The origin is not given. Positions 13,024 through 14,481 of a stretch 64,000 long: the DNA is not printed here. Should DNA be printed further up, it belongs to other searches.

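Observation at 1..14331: One-strand 'phosphorolytic' carbohydrate-to-acetyl-phosphate island (glgP, GH130, PMM, PMI, Xfp, AckA, class I FBA, PPK2)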

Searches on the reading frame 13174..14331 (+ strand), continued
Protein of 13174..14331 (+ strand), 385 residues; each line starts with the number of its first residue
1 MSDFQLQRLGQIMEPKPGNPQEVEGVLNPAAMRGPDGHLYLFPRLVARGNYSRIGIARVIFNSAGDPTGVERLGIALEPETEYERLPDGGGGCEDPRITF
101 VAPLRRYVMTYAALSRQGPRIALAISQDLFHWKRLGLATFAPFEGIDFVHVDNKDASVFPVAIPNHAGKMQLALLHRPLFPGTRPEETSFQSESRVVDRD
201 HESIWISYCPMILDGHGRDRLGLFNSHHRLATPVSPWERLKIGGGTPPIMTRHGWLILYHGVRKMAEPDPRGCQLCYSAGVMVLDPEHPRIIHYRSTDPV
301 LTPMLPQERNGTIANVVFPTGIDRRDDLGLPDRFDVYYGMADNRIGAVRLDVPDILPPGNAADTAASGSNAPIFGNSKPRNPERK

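Call 37: search_solved_structures(query=A1, max_evalue=0.00001, show_alignments=5)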
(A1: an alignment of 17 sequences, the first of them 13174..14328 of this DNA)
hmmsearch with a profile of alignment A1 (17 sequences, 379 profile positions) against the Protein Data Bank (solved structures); distinct sequences matched with E-value up to 0.00001: 16.
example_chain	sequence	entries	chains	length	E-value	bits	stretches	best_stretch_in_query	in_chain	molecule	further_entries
9fj8_A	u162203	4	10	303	4.9e-29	104.5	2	227-355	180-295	1,2-beta-oligomannan phosphorylase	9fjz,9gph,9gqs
4onz_A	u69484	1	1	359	1e-24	90.2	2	24-145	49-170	putative glycoside hydrolase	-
7fip_A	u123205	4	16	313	8.2e-24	87.3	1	226-351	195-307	Beta-1,2-mannobiose phosphorylase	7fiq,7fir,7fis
5a7v_B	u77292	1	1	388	1.5e-20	76.6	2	22-158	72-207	PUTATIVE GLYCOSIDASE PH117-RELATED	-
5a7v_A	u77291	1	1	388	1.5e-20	76.6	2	22-158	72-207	PUTATIVE GLYCOSIDASE PH117-RELATED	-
3r67_A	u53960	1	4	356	9.3e-20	73.9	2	22-158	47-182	putative Glycosidase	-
1vkd_A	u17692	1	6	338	1.2e-19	73.5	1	235-349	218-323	conserved hypothetical protein TM1225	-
5ayd_A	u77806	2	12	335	1.7e-19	73.1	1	224-356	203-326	Beta-1,4-mannooligosaccharide phosphorylase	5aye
4udg_A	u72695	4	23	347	3.1e-19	72.2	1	231-357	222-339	UHGB_MP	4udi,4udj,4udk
3taw_A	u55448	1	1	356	3.3e-19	72.1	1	22-158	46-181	Hypothetical glycoside hydrolase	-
4udk_E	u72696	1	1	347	3.3e-19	72.1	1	231-357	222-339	UHGB_MP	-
3qc2_A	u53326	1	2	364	3.9e-19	71.9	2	26-157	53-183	glycosyl hydrolase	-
5b0p_A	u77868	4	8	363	6.1e-14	54.8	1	228-363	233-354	Lin0857 protein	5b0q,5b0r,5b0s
9erh_A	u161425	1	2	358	1.1e-13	53.9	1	225-359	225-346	Uhgb_MS mannoside synthase from an unknown human gut bacterium in complex with 1,2-beta-ma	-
9erg_A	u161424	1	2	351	1.5e-13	53.5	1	225-357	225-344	Uhgb_MS mannoside synthase from an unknown human gut bacterium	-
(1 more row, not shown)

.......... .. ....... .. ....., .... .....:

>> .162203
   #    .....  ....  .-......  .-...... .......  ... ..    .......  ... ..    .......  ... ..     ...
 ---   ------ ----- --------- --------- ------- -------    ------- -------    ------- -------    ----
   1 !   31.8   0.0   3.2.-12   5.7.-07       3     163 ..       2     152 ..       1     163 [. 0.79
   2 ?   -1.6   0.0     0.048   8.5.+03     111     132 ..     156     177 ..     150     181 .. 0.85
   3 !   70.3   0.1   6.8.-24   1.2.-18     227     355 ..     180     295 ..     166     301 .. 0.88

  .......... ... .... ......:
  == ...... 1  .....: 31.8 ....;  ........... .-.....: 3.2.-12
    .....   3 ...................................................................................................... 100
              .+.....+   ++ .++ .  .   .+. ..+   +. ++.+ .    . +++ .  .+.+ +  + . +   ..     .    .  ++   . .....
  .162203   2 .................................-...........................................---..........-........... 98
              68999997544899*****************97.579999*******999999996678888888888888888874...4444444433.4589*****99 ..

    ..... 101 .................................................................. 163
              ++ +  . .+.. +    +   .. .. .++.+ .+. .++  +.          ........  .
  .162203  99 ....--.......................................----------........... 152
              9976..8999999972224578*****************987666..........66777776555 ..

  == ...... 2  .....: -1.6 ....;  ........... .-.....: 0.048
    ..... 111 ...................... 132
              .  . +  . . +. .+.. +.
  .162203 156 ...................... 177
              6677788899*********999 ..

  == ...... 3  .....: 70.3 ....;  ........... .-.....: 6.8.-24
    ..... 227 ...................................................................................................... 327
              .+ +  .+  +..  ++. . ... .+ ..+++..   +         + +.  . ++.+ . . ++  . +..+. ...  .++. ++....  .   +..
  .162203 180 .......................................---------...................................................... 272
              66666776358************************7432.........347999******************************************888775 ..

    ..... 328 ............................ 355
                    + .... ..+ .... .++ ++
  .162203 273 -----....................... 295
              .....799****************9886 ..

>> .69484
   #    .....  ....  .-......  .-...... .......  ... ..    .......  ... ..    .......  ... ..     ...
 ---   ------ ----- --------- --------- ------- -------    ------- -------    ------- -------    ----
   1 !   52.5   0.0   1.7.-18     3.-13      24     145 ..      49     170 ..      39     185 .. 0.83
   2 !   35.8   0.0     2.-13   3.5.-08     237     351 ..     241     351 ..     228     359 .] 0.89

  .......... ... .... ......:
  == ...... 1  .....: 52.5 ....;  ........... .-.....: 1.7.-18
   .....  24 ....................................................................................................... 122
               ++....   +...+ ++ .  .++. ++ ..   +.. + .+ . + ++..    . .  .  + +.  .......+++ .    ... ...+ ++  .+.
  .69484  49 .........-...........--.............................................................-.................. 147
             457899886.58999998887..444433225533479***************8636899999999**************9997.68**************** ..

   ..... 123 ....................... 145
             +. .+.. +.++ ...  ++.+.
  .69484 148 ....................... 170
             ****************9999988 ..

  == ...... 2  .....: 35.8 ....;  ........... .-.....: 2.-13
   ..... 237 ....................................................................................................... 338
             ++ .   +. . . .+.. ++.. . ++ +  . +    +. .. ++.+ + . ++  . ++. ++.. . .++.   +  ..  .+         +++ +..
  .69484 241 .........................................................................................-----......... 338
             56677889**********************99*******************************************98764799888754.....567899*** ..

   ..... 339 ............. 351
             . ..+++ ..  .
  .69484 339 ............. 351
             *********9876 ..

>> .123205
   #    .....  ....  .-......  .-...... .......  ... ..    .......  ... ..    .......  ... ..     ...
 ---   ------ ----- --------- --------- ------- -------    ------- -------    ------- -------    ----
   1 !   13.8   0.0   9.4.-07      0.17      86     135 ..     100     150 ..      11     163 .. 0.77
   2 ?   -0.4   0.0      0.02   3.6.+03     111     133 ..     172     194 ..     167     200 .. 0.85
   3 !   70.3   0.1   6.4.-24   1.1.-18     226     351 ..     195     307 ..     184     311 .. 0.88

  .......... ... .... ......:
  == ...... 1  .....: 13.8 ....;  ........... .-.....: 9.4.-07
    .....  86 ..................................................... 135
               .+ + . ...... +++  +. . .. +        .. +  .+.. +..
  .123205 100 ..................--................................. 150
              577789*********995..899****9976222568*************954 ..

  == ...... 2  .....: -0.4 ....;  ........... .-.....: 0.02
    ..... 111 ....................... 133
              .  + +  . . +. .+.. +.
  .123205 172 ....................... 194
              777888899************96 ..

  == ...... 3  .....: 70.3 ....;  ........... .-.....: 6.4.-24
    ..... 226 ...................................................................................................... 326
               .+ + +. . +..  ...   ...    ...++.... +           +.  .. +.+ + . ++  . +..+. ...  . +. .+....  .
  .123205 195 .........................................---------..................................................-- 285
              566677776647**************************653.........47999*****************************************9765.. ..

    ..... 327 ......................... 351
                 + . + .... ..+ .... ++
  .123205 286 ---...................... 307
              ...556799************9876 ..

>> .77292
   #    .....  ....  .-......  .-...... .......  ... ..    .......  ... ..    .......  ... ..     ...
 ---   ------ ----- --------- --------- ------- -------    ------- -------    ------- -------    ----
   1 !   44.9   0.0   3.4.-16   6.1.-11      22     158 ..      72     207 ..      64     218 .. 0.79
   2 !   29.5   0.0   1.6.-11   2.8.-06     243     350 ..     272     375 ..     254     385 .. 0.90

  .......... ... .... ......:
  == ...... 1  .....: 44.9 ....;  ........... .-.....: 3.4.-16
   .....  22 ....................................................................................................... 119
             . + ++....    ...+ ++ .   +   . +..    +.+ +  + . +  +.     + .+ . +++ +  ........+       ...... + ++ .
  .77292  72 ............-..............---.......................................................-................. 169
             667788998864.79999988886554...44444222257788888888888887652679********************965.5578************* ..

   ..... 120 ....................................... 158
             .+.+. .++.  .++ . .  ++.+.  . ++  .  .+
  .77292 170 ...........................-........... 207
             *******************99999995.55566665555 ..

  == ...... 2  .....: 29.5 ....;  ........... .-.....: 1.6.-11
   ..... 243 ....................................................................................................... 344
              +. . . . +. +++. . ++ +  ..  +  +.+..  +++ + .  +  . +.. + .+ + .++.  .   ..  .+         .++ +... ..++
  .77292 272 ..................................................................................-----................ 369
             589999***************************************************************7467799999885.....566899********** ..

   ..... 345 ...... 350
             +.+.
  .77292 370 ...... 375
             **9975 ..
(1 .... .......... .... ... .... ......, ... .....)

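Call 40: search_protein_families(library=ncbifam, proteins=[L004:11614-14322:+], max_evalue=0.00001)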
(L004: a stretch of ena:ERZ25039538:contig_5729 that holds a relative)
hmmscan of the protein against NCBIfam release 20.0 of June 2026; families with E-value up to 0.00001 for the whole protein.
L004:11614-14322:+ (902 aa): 19 families
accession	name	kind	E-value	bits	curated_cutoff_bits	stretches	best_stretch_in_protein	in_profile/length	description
TIGR01647.1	ATPase-IIIA_H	equivalog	0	1053.2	615.5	1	42-781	1-755/755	plasma-membrane proton-efflux P-type ATPase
TIGR01524.1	ATPase-IIIB_Mg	equivalog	9.2e-104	348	610.75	1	27-745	18-782/867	magnesium-translocating P-type ATPase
TIGR01522.1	ATPase-IIA2_Ca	equivalog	1.2e-98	331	798.3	1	25-674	5-695/854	calcium-transporting P-type ATPase, PMR1-type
NF011702.0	PRK15122.1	subfamily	3.6e-91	306.5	975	1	28-734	35-810/907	magnesium-translocating P-type ATPase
TIGR01494.1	ATPase_P-type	subfamily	9.3e-90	301.3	62.3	3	102-347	2-233/478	HAD-IC family P-type ATPase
TIGR01116.1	ATPase-IIA1_Ca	equivalog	3e-80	270.4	703.4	2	86-342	17-282/799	calcium-translocating P-type ATPase, SERCA-type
TIGR01525.1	ATPase-IB_hvy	subfamily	4.3e-74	250.3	346.25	2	82-517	4-426/560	heavy metal translocating P-type ATPase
TIGR01523.1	ATPase-IID_K-Na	equivalog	8.9e-66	222.2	645.05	3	384-647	477-772/997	potassium/sodium efflux P-type ATPase, fungal-type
TIGR01517.1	ATPase-IIB_Ca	equivalog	7e-63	213.1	507.05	1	29-673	41-733/882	calcium-translocating P-type ATPase, PMCA-type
TIGR01106.1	ATPase-IIC_X-K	subfamily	7.8e-58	196.1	946.1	2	24-344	17-363/997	Na,H/K antiporter P-type ATPase subunit alpha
TIGR01657.1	P-ATPase-V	hypoth_equivalog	6.8e-54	182.8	618.25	4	536-669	771-900/1055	ATP13A2 family polyamine export P-type ATPase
TIGR01512.1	ATPase-IB2_Cd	subfamily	3.9e-53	180.9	313.5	2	82-343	4-252/494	cadmium family heavy metal-translocating P-type ATPase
TIGR01511.1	ATPase-IB1_Cu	subfamily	1.2e-51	176.2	397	2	93-453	36-386/542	copper-translocating P-type ATPase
TIGR01497.1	kdpB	equivalog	8.5e-42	143.1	527.9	2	103-514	78-482/675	potassium-transporting ATPase subunit KdpB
NF008262.1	PRK11033.1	equivalog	1.6e-36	126.1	1005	2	101-517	200-598/731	zinc/cadmium/mercury/lead-transporting ATPase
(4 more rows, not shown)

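Call 63: predict_structure(alignment_id=A1)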
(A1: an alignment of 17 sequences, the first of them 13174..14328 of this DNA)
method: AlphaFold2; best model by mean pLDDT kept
length: 385 residues; sequences in the alignment: 17
mean_pLDDT: 51.9   pTM: 0.59
mean pLDDT of the five models: 51.9, 48.8, 43.5, 40.4, 39.9
residues with pLDDT >= 90: 6; 70-90: 78; 50-70: 94; < 50: 207
segments of 3 or more residues with pLDDT < 50: 1-27, 141-143, 148-156, 164-169, 178-205, 210-218, 220-245, 260-266, 271-319, 339-346, 355-385
pLDDT, mean of each block of 10 residues (from residue 1): 28 46 51 83 68 79 63 82 78 77 77 71 86 77 47 46 48 53 42 40 48 43 37 30 45 50 45 42 37 27 28 39 59 56 49 45 29 31 33
secondary structure, 60 per line:
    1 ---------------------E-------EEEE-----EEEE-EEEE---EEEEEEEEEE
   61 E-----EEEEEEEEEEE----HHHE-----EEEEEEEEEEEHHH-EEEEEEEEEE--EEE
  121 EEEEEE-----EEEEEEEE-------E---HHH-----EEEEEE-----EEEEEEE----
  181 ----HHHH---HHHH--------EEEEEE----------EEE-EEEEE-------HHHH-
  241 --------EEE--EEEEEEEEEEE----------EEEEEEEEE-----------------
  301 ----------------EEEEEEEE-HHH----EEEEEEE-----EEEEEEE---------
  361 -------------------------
elements in order: E30-33 E39-42 E44-47 E51-61 E67-77 E91-101 E106-115 E118-126 E132-139 E159-164 E170-176 H185-188 H192-195 E204-209 E220-222 E224-228 H236-239 E249-251 E254-264 E275-283 E317-324 E333-339 E345-351

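Call 66: search_dna_similar(query=window:13174-14328:+, collection=plasmids, mode=protein, max_rows=15)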
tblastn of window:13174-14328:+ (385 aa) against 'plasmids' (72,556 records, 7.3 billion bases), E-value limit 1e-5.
Records with a match: 60; places in all: 67; records where one place covers at least 80% of the query: 10.
Best place of each record, by identity: 60-80% 2; <60% 58.
By first word of the organism name: Sphingobium 8; Sphingomonas 7; Persicobacter 4; Streptomyces 3; Rhizobium 3; Deinococcus 2; Bacteroides 2; Listeria 2; Bacillus 2; Croceicoccus 2; and 24 more.
By predicted mobility (MOB-suite, as given by PLSDB): non-mobilizable 43; conjugative 16; mobilizable 1.
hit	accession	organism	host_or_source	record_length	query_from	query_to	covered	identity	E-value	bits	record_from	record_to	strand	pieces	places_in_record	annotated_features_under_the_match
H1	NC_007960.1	Nitrobacter hamburgensis X14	-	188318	1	363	94%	70.6%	3e-162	511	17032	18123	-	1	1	glycosidase | HAD-IIB family hydrolase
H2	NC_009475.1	Bradyrhizobium sp. BTAi1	-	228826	1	357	93%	69.7%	3e-158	499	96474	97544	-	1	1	glycosidase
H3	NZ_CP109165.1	Streptomyces sp. NBC_01727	-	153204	4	351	90%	43.1%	3e-71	249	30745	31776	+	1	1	glycosidase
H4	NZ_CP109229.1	Streptomyces anthocyanicus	-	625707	4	351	90%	42.2%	5e-69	243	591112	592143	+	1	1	glycosidase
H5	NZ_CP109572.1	Streptomyces anthocyanicus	-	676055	4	351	90%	41.9%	3e-68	240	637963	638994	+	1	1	glycosidase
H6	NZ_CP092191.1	Deinococcus sp. KNUC1210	Setaria viridis,cell ...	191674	20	373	92%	28.6%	1e-24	113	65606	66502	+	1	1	hypothetical protein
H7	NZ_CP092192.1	Deinococcus sp. KNUC1210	Setaria viridis,cell ...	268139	20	356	88%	28.8%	2e-23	110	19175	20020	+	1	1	hypothetical protein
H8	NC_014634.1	Ilyobacter polytropus DSM 2926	marine mud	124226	16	343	85%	29.5%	5e-16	87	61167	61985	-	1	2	glycoside hydrolase family 130 protein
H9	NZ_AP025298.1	Persicobacter psychrovividus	-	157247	12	356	90%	26.3%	4e-20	100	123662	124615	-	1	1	hypothetical protein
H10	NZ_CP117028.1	Sphingomonas hankookensis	Pure isolate,Tap water (bathroom)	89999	77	342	69%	33.2%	5e-19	97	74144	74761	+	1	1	glycoside hydrolase family 130 protein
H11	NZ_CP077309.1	Enterobacter hormaechei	-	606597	92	355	69%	32.6%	4e-22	105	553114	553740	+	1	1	glycoside hydrolase family 130 protein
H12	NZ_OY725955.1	Bacteroides finegoldii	-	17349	22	351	86%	25.5%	1e-15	87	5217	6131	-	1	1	glycoside hydrolase family 130 protein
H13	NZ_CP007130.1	Gemmatirosa kalamazoonensis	-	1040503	77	356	73%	29.4%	9e-16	87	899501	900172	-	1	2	record has no annotation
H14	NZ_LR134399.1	Listeria monocytogenes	Homo sapiens,Vein blood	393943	77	356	73%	29.2%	4e-17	91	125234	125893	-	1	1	glycoside hydrolase family 130 protein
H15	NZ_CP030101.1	Listeria monocytogenes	Environment,water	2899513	77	356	73%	29.2%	4e-17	91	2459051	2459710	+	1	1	none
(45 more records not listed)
